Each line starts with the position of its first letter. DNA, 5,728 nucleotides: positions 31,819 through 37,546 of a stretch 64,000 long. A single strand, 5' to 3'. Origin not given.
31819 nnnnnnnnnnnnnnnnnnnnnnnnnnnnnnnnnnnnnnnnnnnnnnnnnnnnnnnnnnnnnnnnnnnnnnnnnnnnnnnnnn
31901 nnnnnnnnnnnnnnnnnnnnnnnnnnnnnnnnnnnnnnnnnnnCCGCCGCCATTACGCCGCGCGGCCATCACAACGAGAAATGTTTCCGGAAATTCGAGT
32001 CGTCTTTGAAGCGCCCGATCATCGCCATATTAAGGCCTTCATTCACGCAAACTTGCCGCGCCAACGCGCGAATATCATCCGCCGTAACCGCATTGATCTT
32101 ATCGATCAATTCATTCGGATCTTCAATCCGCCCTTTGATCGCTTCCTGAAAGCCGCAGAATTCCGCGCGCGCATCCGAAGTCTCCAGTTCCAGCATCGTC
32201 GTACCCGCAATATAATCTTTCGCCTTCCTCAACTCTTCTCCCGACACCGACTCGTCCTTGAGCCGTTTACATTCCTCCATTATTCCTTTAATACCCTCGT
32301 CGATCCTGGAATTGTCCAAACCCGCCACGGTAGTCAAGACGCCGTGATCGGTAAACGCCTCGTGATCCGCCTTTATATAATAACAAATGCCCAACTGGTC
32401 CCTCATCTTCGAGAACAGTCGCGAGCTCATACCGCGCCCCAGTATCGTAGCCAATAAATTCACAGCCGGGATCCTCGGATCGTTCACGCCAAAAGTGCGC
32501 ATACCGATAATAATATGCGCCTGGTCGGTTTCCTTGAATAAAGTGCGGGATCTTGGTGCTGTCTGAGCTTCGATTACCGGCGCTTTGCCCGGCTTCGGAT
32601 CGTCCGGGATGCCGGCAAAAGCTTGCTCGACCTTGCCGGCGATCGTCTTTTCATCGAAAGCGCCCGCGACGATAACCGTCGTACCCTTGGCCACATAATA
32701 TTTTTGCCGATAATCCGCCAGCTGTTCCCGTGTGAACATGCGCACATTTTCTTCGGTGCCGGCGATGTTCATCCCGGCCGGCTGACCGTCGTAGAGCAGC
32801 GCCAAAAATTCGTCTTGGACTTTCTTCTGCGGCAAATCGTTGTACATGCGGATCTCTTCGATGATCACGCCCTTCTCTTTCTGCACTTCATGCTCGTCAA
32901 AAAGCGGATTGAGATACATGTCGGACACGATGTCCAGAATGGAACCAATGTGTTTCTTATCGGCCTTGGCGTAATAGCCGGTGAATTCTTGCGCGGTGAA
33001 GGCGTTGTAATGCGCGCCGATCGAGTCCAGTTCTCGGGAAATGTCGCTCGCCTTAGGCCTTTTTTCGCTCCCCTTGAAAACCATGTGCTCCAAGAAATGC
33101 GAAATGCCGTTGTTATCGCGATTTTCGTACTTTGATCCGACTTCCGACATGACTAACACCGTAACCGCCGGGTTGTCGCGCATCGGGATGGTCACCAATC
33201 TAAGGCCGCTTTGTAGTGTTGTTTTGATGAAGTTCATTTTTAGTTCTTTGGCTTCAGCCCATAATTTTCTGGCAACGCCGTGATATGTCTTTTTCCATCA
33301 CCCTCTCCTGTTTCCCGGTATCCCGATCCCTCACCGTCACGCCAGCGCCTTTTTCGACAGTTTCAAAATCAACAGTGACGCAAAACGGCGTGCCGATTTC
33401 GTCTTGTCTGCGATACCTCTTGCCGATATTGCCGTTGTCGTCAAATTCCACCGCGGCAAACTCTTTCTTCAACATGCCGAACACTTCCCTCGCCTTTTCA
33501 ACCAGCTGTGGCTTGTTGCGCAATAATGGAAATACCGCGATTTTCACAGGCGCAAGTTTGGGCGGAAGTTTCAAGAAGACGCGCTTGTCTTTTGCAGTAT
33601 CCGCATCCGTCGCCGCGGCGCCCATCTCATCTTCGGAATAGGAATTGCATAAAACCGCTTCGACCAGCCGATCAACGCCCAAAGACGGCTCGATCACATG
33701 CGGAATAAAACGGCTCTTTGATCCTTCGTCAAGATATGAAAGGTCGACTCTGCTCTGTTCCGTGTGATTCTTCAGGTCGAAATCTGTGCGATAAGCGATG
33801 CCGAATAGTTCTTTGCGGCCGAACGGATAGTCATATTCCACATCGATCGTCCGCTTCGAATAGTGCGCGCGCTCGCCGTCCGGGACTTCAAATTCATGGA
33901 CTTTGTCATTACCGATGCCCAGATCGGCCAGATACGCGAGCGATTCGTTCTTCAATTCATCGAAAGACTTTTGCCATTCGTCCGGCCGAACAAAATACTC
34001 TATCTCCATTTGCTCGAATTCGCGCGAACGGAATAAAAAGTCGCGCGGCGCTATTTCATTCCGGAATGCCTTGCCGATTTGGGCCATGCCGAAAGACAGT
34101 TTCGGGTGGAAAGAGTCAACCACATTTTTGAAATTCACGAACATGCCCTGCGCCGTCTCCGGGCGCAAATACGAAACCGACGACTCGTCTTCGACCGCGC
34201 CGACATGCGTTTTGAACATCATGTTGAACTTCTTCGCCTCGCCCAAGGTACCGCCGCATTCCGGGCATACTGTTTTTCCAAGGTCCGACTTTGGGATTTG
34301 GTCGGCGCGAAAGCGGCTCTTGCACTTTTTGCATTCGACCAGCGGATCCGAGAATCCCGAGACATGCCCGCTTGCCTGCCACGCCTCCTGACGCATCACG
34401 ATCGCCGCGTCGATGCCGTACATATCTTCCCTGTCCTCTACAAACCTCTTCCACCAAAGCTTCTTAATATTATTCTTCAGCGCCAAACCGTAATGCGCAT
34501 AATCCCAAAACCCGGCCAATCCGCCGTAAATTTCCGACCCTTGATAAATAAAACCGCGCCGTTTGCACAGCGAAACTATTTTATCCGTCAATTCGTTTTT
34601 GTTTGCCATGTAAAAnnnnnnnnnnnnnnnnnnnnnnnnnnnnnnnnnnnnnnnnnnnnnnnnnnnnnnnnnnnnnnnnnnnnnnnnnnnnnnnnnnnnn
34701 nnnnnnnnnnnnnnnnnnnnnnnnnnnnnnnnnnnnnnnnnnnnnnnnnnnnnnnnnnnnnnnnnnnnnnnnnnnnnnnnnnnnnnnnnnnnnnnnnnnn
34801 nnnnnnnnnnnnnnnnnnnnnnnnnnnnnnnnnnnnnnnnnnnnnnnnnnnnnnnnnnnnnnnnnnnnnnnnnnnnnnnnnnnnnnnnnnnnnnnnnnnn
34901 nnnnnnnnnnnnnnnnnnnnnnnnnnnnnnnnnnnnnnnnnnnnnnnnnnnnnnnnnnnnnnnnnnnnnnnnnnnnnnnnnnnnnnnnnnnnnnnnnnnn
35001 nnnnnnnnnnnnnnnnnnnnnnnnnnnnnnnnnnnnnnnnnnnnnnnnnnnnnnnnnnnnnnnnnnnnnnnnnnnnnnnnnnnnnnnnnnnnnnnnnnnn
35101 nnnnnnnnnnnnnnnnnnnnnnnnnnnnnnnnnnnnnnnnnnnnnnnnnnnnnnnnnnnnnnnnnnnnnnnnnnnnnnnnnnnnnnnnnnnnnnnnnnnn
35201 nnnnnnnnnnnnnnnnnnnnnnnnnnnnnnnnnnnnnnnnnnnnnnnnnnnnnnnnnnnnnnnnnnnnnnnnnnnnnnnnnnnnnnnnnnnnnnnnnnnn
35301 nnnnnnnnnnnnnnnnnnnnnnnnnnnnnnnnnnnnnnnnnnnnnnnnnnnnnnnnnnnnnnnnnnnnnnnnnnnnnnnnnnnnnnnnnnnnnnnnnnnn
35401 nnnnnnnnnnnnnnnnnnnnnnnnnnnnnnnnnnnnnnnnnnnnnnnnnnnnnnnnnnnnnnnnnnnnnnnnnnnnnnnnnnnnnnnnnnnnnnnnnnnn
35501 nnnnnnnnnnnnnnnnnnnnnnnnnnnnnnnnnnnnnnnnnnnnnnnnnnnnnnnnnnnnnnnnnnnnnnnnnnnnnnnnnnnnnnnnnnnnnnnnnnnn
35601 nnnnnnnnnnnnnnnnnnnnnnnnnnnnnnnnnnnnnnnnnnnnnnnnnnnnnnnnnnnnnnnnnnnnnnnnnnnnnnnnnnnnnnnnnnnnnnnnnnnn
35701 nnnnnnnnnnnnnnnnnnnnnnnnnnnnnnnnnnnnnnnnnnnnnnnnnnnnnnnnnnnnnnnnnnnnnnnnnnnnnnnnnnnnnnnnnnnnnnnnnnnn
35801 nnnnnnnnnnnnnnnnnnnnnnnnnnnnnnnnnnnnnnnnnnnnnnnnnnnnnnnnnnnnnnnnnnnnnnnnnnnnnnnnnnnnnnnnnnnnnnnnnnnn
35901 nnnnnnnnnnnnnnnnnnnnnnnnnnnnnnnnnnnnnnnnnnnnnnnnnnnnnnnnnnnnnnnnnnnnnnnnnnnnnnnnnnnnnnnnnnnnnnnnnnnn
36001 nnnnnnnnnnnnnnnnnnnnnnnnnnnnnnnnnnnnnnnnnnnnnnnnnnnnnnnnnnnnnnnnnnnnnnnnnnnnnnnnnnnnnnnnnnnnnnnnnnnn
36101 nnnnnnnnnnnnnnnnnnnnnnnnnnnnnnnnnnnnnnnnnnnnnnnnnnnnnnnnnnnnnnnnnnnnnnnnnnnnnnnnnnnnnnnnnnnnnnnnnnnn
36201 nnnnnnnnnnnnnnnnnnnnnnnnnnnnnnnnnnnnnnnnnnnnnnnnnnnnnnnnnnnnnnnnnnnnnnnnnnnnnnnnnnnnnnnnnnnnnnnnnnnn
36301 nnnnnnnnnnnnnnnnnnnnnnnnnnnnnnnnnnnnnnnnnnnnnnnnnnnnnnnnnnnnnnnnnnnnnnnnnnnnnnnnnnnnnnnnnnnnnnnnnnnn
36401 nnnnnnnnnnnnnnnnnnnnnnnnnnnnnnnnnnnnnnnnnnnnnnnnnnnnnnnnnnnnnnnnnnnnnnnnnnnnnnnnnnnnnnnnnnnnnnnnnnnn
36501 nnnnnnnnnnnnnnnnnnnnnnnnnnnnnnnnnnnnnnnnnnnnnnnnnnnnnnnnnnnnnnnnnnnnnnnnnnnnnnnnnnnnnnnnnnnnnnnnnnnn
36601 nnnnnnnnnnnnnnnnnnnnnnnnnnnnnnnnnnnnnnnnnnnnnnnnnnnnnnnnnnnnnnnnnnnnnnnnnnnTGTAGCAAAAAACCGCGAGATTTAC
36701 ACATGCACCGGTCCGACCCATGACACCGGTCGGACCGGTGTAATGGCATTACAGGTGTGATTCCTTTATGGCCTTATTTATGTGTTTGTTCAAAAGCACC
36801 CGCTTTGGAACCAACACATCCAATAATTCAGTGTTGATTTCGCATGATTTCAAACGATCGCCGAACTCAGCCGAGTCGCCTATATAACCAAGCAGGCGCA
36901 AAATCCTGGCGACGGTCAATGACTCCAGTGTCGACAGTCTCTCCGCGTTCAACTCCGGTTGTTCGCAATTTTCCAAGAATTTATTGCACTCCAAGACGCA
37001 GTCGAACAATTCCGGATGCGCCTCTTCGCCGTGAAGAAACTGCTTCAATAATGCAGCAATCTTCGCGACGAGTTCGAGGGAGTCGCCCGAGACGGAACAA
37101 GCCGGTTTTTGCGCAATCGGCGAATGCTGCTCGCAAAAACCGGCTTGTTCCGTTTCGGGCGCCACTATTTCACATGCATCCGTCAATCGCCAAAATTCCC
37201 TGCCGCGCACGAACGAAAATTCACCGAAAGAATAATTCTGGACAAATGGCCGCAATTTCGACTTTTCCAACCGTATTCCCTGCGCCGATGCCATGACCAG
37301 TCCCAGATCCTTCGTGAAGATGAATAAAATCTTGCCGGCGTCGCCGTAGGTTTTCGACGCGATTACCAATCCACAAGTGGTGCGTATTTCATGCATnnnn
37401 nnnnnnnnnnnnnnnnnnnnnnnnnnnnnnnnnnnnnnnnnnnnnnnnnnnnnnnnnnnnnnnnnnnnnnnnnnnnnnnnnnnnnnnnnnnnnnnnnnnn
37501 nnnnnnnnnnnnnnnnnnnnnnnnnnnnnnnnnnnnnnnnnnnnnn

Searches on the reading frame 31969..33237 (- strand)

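Call 11: search_protein_families(library=pfam, proteins=[window:31969-33237:-], max_evalue=0.00001)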
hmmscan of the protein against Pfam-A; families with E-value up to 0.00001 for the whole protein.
window:31969-33237:- (422 aa): 2 families
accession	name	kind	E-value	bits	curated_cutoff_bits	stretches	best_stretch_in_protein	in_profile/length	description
PF00675.25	Peptidase_M16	-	2.8e-38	131.6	22.3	1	21-161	9-148/149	Insulinase (Peptidase family M16)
PF05193.26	Peptidase_M16_C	-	1.5e-33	116.6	23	1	168-341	2-179/181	Peptidase M16 inactive domain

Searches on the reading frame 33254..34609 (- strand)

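Call 11: search_protein_families(library=pfam, proteins=[window:33254-34609:-], max_evalue=0.00001)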
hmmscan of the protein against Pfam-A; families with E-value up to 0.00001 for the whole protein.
window:33254-34609:- (451 aa): 2 families
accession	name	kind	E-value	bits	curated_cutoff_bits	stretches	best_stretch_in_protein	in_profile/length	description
PF03129.25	HGTP_anticodon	-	1e-18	67.7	21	1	356-446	1-91/94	Anticodon binding domain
PF00587.30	tRNA-synt_2b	-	7.7e-11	42.8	29.3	1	140-320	4-176/179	tRNA synthetase class II core domain (G, H, P, S and T)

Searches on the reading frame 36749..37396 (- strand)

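Call 45: search_protein_families(library=pfam, proteins=[window:36749-37396:-], max_evalue=0.1)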
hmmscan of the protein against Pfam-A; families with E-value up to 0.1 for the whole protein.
window:36749-37396:- (215 aa): 1 family
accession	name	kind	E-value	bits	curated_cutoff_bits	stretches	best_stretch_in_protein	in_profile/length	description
PF11967.14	RecO_N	-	5.8e-11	42.7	27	1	6-74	5-74/80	Recombination protein O N terminal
